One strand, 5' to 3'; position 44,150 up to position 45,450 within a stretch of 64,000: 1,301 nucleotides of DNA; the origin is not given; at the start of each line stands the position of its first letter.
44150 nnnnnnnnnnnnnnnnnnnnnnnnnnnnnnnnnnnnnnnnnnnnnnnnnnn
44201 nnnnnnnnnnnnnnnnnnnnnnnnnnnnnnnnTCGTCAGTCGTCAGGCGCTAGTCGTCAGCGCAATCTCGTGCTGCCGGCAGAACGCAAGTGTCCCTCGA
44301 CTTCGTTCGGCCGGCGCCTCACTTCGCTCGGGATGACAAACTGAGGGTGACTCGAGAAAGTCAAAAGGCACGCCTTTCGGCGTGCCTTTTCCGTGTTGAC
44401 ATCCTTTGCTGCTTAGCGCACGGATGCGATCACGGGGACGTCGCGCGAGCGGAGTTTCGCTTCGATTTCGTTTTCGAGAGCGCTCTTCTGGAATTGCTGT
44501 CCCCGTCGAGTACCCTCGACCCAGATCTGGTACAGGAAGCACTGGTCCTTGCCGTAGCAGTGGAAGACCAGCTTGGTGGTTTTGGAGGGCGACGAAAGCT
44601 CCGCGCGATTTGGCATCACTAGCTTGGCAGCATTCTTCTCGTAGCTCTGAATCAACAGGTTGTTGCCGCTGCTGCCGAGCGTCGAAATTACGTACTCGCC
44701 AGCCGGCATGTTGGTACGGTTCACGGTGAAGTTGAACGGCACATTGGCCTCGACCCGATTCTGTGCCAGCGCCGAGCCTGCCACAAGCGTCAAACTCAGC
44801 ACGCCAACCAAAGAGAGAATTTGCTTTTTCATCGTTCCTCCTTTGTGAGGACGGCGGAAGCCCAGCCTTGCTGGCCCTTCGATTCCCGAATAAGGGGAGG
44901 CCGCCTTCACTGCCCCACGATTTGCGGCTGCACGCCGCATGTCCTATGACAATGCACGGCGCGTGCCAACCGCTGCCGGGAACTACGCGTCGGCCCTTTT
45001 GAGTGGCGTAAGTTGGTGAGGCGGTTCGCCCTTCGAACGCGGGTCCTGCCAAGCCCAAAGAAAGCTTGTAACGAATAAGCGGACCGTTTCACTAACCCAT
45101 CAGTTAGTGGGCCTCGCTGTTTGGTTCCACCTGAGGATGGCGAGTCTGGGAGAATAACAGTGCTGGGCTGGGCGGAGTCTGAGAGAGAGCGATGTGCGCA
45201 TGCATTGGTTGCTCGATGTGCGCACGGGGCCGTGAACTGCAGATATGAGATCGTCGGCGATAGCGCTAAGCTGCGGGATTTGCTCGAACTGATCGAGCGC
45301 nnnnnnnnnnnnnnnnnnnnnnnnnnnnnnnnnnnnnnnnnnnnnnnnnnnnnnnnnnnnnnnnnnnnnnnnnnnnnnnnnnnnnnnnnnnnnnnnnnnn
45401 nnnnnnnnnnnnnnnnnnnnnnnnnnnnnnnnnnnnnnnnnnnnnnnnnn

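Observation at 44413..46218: Minimal sigma-54 circuit: receiver-less activator divergent from a small secreted-protein gene with near-consensus -24/-12 promoter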

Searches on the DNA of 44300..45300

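Call 29: search_rna_families(source=window, start=44300, end=45300, threshold=evalue, max_evalue=1)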
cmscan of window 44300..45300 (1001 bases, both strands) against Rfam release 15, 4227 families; matches with E-value up to 1: 0.
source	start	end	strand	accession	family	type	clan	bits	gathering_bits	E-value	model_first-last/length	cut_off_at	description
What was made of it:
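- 44833..44942 (-): Predicted 5' UTR of about 110 nt. It has a 5'-proximal hairpin (44923-44939) and a GGCGG/CCGCC closing stem just before the SD. No Rfam match (call 29).
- Tried and rejected: Rfam search on 44300-45300 found nothing at E<=1 (call 29).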

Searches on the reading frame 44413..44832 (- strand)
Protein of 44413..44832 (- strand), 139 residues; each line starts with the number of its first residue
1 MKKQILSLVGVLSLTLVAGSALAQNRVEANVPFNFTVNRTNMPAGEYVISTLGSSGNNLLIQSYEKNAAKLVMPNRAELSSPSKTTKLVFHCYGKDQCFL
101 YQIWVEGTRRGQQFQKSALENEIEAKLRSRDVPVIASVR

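Call 4: search_protein_families(library=pfam, proteins=[window:44413-44832:-], max_evalue=0.01)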
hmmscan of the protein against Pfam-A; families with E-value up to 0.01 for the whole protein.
window:44413-44832:- (139 aa): 0 families

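Call 7: find_homologous_proteins(query=window:44413-44832:-, max_evalue=0.001)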
Query window:44413-44832:- (139 aa): 151 proteins with E <= 0.001 among 174 candidates; the best 120 are listed.
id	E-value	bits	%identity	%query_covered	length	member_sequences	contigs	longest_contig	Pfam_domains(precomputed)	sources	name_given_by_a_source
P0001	2.7e-83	294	100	100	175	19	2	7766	-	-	-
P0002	1.8e-78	278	95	100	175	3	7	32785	-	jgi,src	jgi:hypothetical protein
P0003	1.7e-77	275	94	100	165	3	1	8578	-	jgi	jgi:hypothetical protein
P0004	1.3e-75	269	91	100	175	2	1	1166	-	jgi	jgi:hypothetical protein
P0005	6.4e-74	264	88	100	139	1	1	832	-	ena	-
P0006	1.4e-66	240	83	100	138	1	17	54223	-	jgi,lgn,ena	-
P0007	1.9e-66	240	83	100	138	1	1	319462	-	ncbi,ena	-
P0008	5.2e-66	238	82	100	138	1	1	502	-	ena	-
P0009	7.1e-66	238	82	100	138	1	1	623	-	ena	-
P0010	7.2e-66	238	82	100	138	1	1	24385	-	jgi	-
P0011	1.0e-65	237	82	100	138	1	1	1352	-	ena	-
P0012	2.0e-64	233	80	100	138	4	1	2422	-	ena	-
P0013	3.6e-64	232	81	100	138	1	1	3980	-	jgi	-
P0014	1.1e-62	227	78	100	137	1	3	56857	-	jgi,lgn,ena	jgi:hypothetical protein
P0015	1.3e-62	227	76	100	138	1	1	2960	-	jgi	jgi:hypothetical protein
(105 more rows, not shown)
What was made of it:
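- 44413..44832 (-): Small exported-protein gene: 139 aa, mature form about 115 aa, all-beta plus one helix. 151 homologues at E<=1e-3, all hypothetical (call 7).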

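Call 10: find_related_loci(query=window:44413-44832:-, collection=genome_contigs, flank=6000)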
Query window:44413-44832:- (139 aa) in genome_contigs; peptide patterns used: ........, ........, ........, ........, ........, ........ (x = any residue, [..] = any of these).
599 stretches matched a pattern (row limit reached: there are more); 8 encode a relative of the query (tblastn E <= 1e-3); 8 distinct loci.
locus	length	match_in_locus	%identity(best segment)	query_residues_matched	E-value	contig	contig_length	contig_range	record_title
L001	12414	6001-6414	83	1-139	1e-76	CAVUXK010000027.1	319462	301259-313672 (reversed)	MAG: uncultured Acidobacteriota bacterium isolate MFD06526.bin.2.99 genome assembly, contig: contig_9476, whole genome s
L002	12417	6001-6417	95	1-139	4e-88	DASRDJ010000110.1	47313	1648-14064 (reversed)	MAG TPA_asm: Terriglobales bacterium isolate SMAG_U9977 k141_24207, whole genome shotgun sequence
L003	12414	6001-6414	81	1-139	1e-74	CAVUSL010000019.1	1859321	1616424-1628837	MAG: uncultured Acidobacteriota bacterium isolate MFD06085.bin.1.176 genome assembly, contig: contig_8264, whole genome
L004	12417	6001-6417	60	1-139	1e-57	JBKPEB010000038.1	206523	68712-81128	MAG: Acidobacteriota bacterium isolate GB_EKS_MAG_00009 GB_EKS_000001672778, whole genome shotgun sequence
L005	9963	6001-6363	47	19-139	1e-30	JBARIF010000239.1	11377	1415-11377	MAG: Terriglobales bacterium isolate MFD06124_ilm_asm_bin8 k127_67338, whole genome shotgun sequence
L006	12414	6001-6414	45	1-139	5e-30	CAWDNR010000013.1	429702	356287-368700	MAG: Terriglobia bacterium isolate MFD03346.bin.2.88 genome assembly, contig: contig_3093, whole genome shotgun sequence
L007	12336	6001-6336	34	11-123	1e-11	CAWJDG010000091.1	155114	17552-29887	MAG: uncultured Acidobacteriaceae bacterium isolate MFD04492.bin.2.98 genome assembly, contig: contig_87058, whole genom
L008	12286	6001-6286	42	20-113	3e-10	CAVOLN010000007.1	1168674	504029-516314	MAG: Terriglobia bacterium isolate MFD10113.bin.2.12 genome assembly, contig: contig_8776, whole genome shotgun sequence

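Call 27: predict_structure(alignment_id=A1)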
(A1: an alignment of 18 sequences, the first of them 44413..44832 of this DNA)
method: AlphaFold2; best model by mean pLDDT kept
length: 139 residues; sequences in the alignment: 18
mean_pLDDT: 74.8   pTM: 0.66
mean pLDDT of the five models: 74.8, 72.1, 69.6, 58.7, 57.4
residues with pLDDT >= 90: 26; 70-90: 70; 50-70: 21; < 50: 22
segments of 3 or more residues with pLDDT < 50: 1-4, 6-23
pLDDT, mean of each block of 10 residues (from residue 1): 44 44 69 87 90 71 84 59 79 88 79 81 88 87
secondary structure, 60 per line:
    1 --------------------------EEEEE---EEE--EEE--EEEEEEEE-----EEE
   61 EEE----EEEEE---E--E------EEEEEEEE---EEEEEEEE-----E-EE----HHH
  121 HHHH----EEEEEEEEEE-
elements in order: E27-31 E35-37 E40-42 E45-52 E58-63 E68-72 E86-93 E97-104 H118-124 E129-138
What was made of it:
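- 44761..44832 (-): Signal peptide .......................|Q (Sec/SPase I type, no lipobox). Read from the sequence. pLDDT is below 50 for residues 1-23 (call 27).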

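Call 30: fold_search(model_id=the predicted structure, library=pdb)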
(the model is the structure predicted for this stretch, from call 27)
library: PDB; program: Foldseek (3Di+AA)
matches with E <= 10: 162; with E <= 0.001: 0
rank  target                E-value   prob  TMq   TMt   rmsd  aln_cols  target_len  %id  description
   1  1k9a_E                5.2e-01  0.33  0.22  0.09   9.6        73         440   11  Crystal structure analysis of full-length carboxyl-terminal Src kinase at 2.5 A resolution (released 2002-03-20)
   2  8bnv                  7.8e-01  0.16  0.22  0.10   9.7       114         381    8  Crystal structure of Pif1 from Deferribacter desulfuricans in apo from (released 2023-03-08)
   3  1k9a_A                8.3e-01  0.16  0.23  0.09  20.5       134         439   10  Crystal structure analysis of full-length carboxyl-terminal Src kinase at 2.5 A resolution (released 2002-03-20)
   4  1k9a_C                8.7e-01  0.57  0.23  0.09   4.6        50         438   12  Crystal structure analysis of full-length carboxyl-terminal Src kinase at 2.5 A resolution (released 2002-03-20)
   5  1k9a_B                1.0e+00  0.35  0.24  0.09   8.7        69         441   12  Crystal structure analysis of full-length carboxyl-terminal Src kinase at 2.5 A resolution (released 2002-03-20)
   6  1k9a_D                1.3e+00  0.51  0.24  0.09   4.1        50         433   12  Crystal structure analysis of full-length carboxyl-terminal Src kinase at 2.5 A resolution (released 2002-03-20)
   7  5n76_F                1.5e+00  0.18  0.20  0.36   6.3        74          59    5  Crystal structure of the apo-form of the CO dehydrogenase accessory protein CooT from Rhodospirillum rubrum (released 2017-05-10)
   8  5xfr_A                1.6e+00  0.08  0.18  0.10  11.4        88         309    9  Ternary complex of MTF2, DNA and histone (released 2017-09-13)
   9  3pnw_O                1.9e+00  0.23  0.16  0.31   2.6        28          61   18  Crystal Structure of the tudor domain of human TDRD3 in complex with an anti-TDRD3 FAB (released 2010-12-01)
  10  5x6p_B                1.9e+00  0.02  0.15  0.06  20.9       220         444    6  Crystal structure of Pseudomonas fluorescens KMO (released 2018-02-21)
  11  3egu                  2.0e+00  0.23  0.22  0.40   4.4        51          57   10  Crystal structure of the N114A mutant of ABL-SH3 domain (released 2009-09-15)
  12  5zcj_C                2.0e+00  0.06  0.18  0.20  14.3       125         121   10  Crystal structure of complex (released 2018-06-27)
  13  8bnx_A                2.2e+00  0.09  0.20  0.09   9.7       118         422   10  Crystal structure of Pif1 from Deferribacter desulfuricans in complex with AMPPNP (released 2023-03-08)
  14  1ze3_D                2.2e+00  0.06  0.16  0.19  10.9       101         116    7  Crystal Structure of the Ternary Complex of FIMD (N-Terminal Domain) with FIMC and the Pilin Domain of FIMH (released 2005-06-14)
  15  4qvz_B                2.3e+00  0.05  0.18  0.15  13.5       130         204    8  FMRP N-terminal domain (released 2014-12-03)
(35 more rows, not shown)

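Call 32: search_protein_families(library=ncbifam, proteins=[window:44413-44832:-, L006:3751-5745:-], max_evalue=0.01)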
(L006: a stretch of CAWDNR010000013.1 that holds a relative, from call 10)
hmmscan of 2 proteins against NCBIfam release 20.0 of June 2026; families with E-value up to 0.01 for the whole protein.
window:44413-44832:- (139 aa): 0 families

L006:3751-5745:- (664 aa): 35 families (the best 25 are shown)
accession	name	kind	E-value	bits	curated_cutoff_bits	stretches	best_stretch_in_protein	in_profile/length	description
TIGR01817.1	nifA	equivalog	9.5e-126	420.6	528.85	1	191-599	25-450/534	nif-specific transcriptional activator NifA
NF003451.0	PRK05022.1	equivalog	2.4e-112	376.3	476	1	269-652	109-511/512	nitric oxide reductase transcriptional regulator NorR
NF008469.0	PRK11361.1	equivalog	1.2e-109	367.1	714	1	327-645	123-450/461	acetoacetate metabolism transcriptional regulator AtoC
TIGR01818.1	ntrC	equivalog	1.6e-108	363.5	558.6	1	331-625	121-416/463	nitrogen regulation protein NR(I)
TIGR02915.1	PEP_resp_reg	equivalog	2.9e-104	349.4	502.6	1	318-651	111-444/445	PEP-CTERM-box response regulator transcription factor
NF050807.1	TransRegFlbDCaul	equivalog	1.1e-103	347.6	750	1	341-659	115-444/454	sigma-54-dependent transcriptional regulator FlbD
NF041552.1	TF_PrdR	equivalog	2e-101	340.1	795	1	329-637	254-564/577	sigma-54 dependent transcriptional regulator PrdR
NF007689.0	PRK10365.1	equivalog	2.7e-101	339.5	760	1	330-643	125-436/441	sigma-54-dependent response regulator transcription factor ZraR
NF038308.1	RNA_repair_RtcR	equivalog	9.9e-97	324.9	650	1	276-610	121-452/530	RNA repair transcriptional activator RtcR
TIGR02329.1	propionate_PrpR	equivalog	6.3e-93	312.2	499.2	1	323-646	191-524/526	propionate catabolism operon regulatory protein PrpR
NF011958.0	PRK15429.1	equivalog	4e-92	310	830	1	264-649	289-684/692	formate hydrogenlyase transcriptional activator FlhA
NF008176.1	PRK10923.1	equivalog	1.8e-91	307.1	620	1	323-600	119-394/469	nitrogen regulation protein NR(I)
NF049963.1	RespRegFlgRCampy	domain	2.5e-90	303.4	750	1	333-646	123-424/429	fla regulon two-component system response regulator FlgR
NF011953.0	PRK15424.1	equivalog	4.3e-87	292.9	703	1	331-648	207-533/538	propionate catabolism operon regulatory protein PrpR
TIGR02974.1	phageshock_pspF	equivalog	3e-86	289.7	443.55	1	347-575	2-231/336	phage shock protein operon transcriptional activator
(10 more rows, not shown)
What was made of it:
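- Closest known: GAF-domain bEBPs NifA, NorR and FhlA. Same: The nearest NCBIfam profile is NifA (394 bits, call 32).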

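Call 36: search_protein_representatives(alignment_id=A1)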
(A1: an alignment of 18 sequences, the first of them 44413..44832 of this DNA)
Query: 18 sequences, 140 profile positions. Proteins with E-value up to 0.001 (for the whole library): 10068; up to 1e-10: 4485; up to 1e-30: 61. The best 150 are listed.
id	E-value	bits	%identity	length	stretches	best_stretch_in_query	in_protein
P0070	4.2e-58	211.5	-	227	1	1-139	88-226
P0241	1.8e-57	209.4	-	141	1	1-139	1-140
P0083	1.0e-56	207.0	-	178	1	1-140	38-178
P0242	8.4e-56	204.0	-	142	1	1-140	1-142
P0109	1.7e-50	186.8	-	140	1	1-138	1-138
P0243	5.1e-50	185.3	-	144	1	1-139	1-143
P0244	2.9e-49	182.8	-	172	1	1-140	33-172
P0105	5.6e-48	178.6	-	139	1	1-140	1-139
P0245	2.9e-46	173.1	-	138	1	1-140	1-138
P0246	1.3e-45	171.0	-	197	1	1-140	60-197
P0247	2.9e-45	169.8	-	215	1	2-140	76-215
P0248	3.7e-44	166.3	-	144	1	1-139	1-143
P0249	4.3e-44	166.1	-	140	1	1-139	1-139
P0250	1.1e-43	164.7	-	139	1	1-140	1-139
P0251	1.8e-42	160.8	-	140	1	1-138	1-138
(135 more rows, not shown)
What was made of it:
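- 44413..44832 (-): 10,068 representatives at 50% identity (call 36).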

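Call 61: predict_structure(alignment_id=A5)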
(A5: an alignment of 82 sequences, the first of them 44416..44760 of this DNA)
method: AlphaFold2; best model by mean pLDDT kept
length: 115 residues; sequences in the alignment: 82
mean_pLDDT: 92.6   pTM: 0.84
mean pLDDT of the five models: 92.6, 91.8, 91.4, 90.9, 90.2
residues with pLDDT >= 90: 100; 70-90: 12; 50-70: 3; < 50: 0
segments of 3 or more residues with pLDDT < 50: none
pLDDT, mean of each block of 10 residues (from residue 1): 94 93 90 87 92 93 96 93 94 92 94 94
secondary structure, 60 per line:
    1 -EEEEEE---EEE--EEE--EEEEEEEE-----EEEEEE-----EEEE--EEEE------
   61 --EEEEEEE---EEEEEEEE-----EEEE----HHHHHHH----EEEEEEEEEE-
elements in order: E2-7 E11-13 E16-18 E21-28 E34-39 E45-48 E51-54 E63-69 E73-80 E86-89 H94-100 E105-114
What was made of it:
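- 44413..44832 (-): AF2 pLDDT 92.6 (call 61).
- On ZraP/CpxP/Spy periplasmic chaperones: The model is all-beta plus one helix (call 61).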

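Call 63: fold_search(model_id=the predicted structure, library=pdb)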
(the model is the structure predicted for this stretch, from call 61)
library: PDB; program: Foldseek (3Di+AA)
matches with E <= 10: 202; with E <= 0.001: 0
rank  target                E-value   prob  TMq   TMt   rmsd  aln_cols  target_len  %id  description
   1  1k9a_E                8.7e-01  0.33  0.26  0.09   8.7        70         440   11  Crystal structure analysis of full-length carboxyl-terminal Src kinase at 2.5 A resolution (released 2002-03-20)
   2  5kch                  1.3e+00  0.09  0.25  0.17   9.9       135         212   12  SETDB1 in complex with an early stage, low affinity fragment candidate modelled at reduced occupancy into weak electron  (released 2016-07-27)
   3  1k9a_A                1.3e+00  0.28  0.27  0.09   8.0        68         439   12  Crystal structure analysis of full-length carboxyl-terminal Src kinase at 2.5 A resolution (released 2002-03-20)
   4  8e84_A                1.5e+00  0.04  0.19  0.11  19.3       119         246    8  Human PCNA mutant- C148S (released 2023-04-12)
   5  1k9a_B                1.5e+00  0.23  0.26  0.09   8.5        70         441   11  Crystal structure analysis of full-length carboxyl-terminal Src kinase at 2.5 A resolution (released 2002-03-20)
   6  3pnw_O                1.8e+00  0.33  0.19  0.32   2.7        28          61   18  Crystal Structure of the tudor domain of human TDRD3 in complex with an anti-TDRD3 FAB (released 2010-12-01)
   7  1k9a_D                1.8e+00  0.23  0.27  0.09   7.8        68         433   12  Crystal structure analysis of full-length carboxyl-terminal Src kinase at 2.5 A resolution (released 2002-03-20)
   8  1k9a_C                1.8e+00  0.21  0.26  0.08   8.2        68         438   12  Crystal structure analysis of full-length carboxyl-terminal Src kinase at 2.5 A resolution (released 2002-03-20)
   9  1g83_A                1.8e+00  0.16  0.23  0.18   4.9        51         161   14  CRYSTAL STRUCTURE OF FYN SH3-SH2 (released 2001-05-30)
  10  1yn8_A                2.0e+00  0.18  0.24  0.37   4.8        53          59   11  SH3 domain of yeast NBP2 (released 2006-05-30)
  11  4ova_C                2.0e+00  0.06  0.23  0.16  14.3       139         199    8  Structure of the two tandem Tudor domains and a new identified KH0 domain from human Fragile X Mental Retardation Prot (released 2015-02-25)
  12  3eg1_B                2.1e+00  0.23  0.24  0.40   4.5        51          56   16  Crystal structure of the N114Q mutant of ABL-SH3 domain complexed with a designed high-affinity peptide ligand: implic (released 2009-09-15)
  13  1bu1_A                2.1e+00  0.15  0.23  0.36   4.5        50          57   10  SRC FAMILY KINASE HCK SH3 DOMAIN (released 1998-11-11)
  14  3pnw_F                2.2e+00  0.28  0.19  0.36   2.7        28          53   18  Crystal Structure of the tudor domain of human TDRD3 in complex with an anti-TDRD3 FAB (released 2010-12-01)
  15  3pmt                  2.2e+00  0.25  0.19  0.34   2.7        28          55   18  Crystal structure of the Tudor domain of human Tudor domain-containing protein 3 (released 2010-12-01)
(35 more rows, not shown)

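Call 67: search_protein_families(library=pfam, alignment_id=A5, max_evalue=1)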
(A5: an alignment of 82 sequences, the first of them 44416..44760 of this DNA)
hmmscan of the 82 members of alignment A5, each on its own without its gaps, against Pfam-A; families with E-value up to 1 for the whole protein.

A. member 1, window:44416-44760:- (115 aa): 0 families

B. families by the number of members that match (of 82 scanned): 26 families (the first 25 are shown)
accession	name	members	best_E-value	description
PF09794.14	Avl9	5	0.0076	Transport protein Avl9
PF01238.27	PMI_typeI_C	3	0.0014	Phosphomannose isomerase type I C-terminal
PF05527.17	TNFAIP8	3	0.11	Tumor necrosis factor alpha-induced protein 8-like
PF03708.19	Avian_gp85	2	0.0036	Avian retrovirus envelope protein, gp85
PF19850.4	DUF6325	2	0.081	Family of unknown function (DUF6325)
PF11138.13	DUF2911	2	0.087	Protein of unknown function (DUF2911)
PF12477.13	TraW_N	2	0.095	Sex factor F TraW protein N terminal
PF05124.17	S_layer_C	1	0.033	S-layer like family, outer domain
PF02760.21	HIN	1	0.065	HIN-200/IF120x domain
PF00581.25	Rhodanese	1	0.084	Rhodanese-like domain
PF13860.13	FlgD_ig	1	0.09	FlgD Ig-like domain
PF14344.12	DUF4397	1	0.094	Domain of unknown function (DUF4397)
PF25301.1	CUT_C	1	0.096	Cuticlin C-terminal domain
PF04333.18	MlaA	1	0.11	MlaA lipoprotein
PF20581.3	DUF6785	1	0.11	Family of unknown function (DUF6785)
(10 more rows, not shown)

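Call 68: search_solved_structures(query=A5, max_evalue=10)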
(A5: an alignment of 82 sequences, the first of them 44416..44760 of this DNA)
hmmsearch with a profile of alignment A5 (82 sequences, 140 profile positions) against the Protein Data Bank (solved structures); distinct sequences matched with E-value up to 10: 3.
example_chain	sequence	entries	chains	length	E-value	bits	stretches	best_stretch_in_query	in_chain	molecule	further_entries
1et6_A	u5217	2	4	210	0.29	14.2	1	24-104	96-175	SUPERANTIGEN SMEZ-2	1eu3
4v17_A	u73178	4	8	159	0.51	13.4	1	56-122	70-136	CARBOHYDRATE BINDING MODULE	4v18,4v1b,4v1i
9ta0_A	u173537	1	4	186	1.1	12.3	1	5-73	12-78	mosGCTL-3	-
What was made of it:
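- Tried and rejected: A profile search of PDB sequences found nothing below E 0.29 (call 68).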
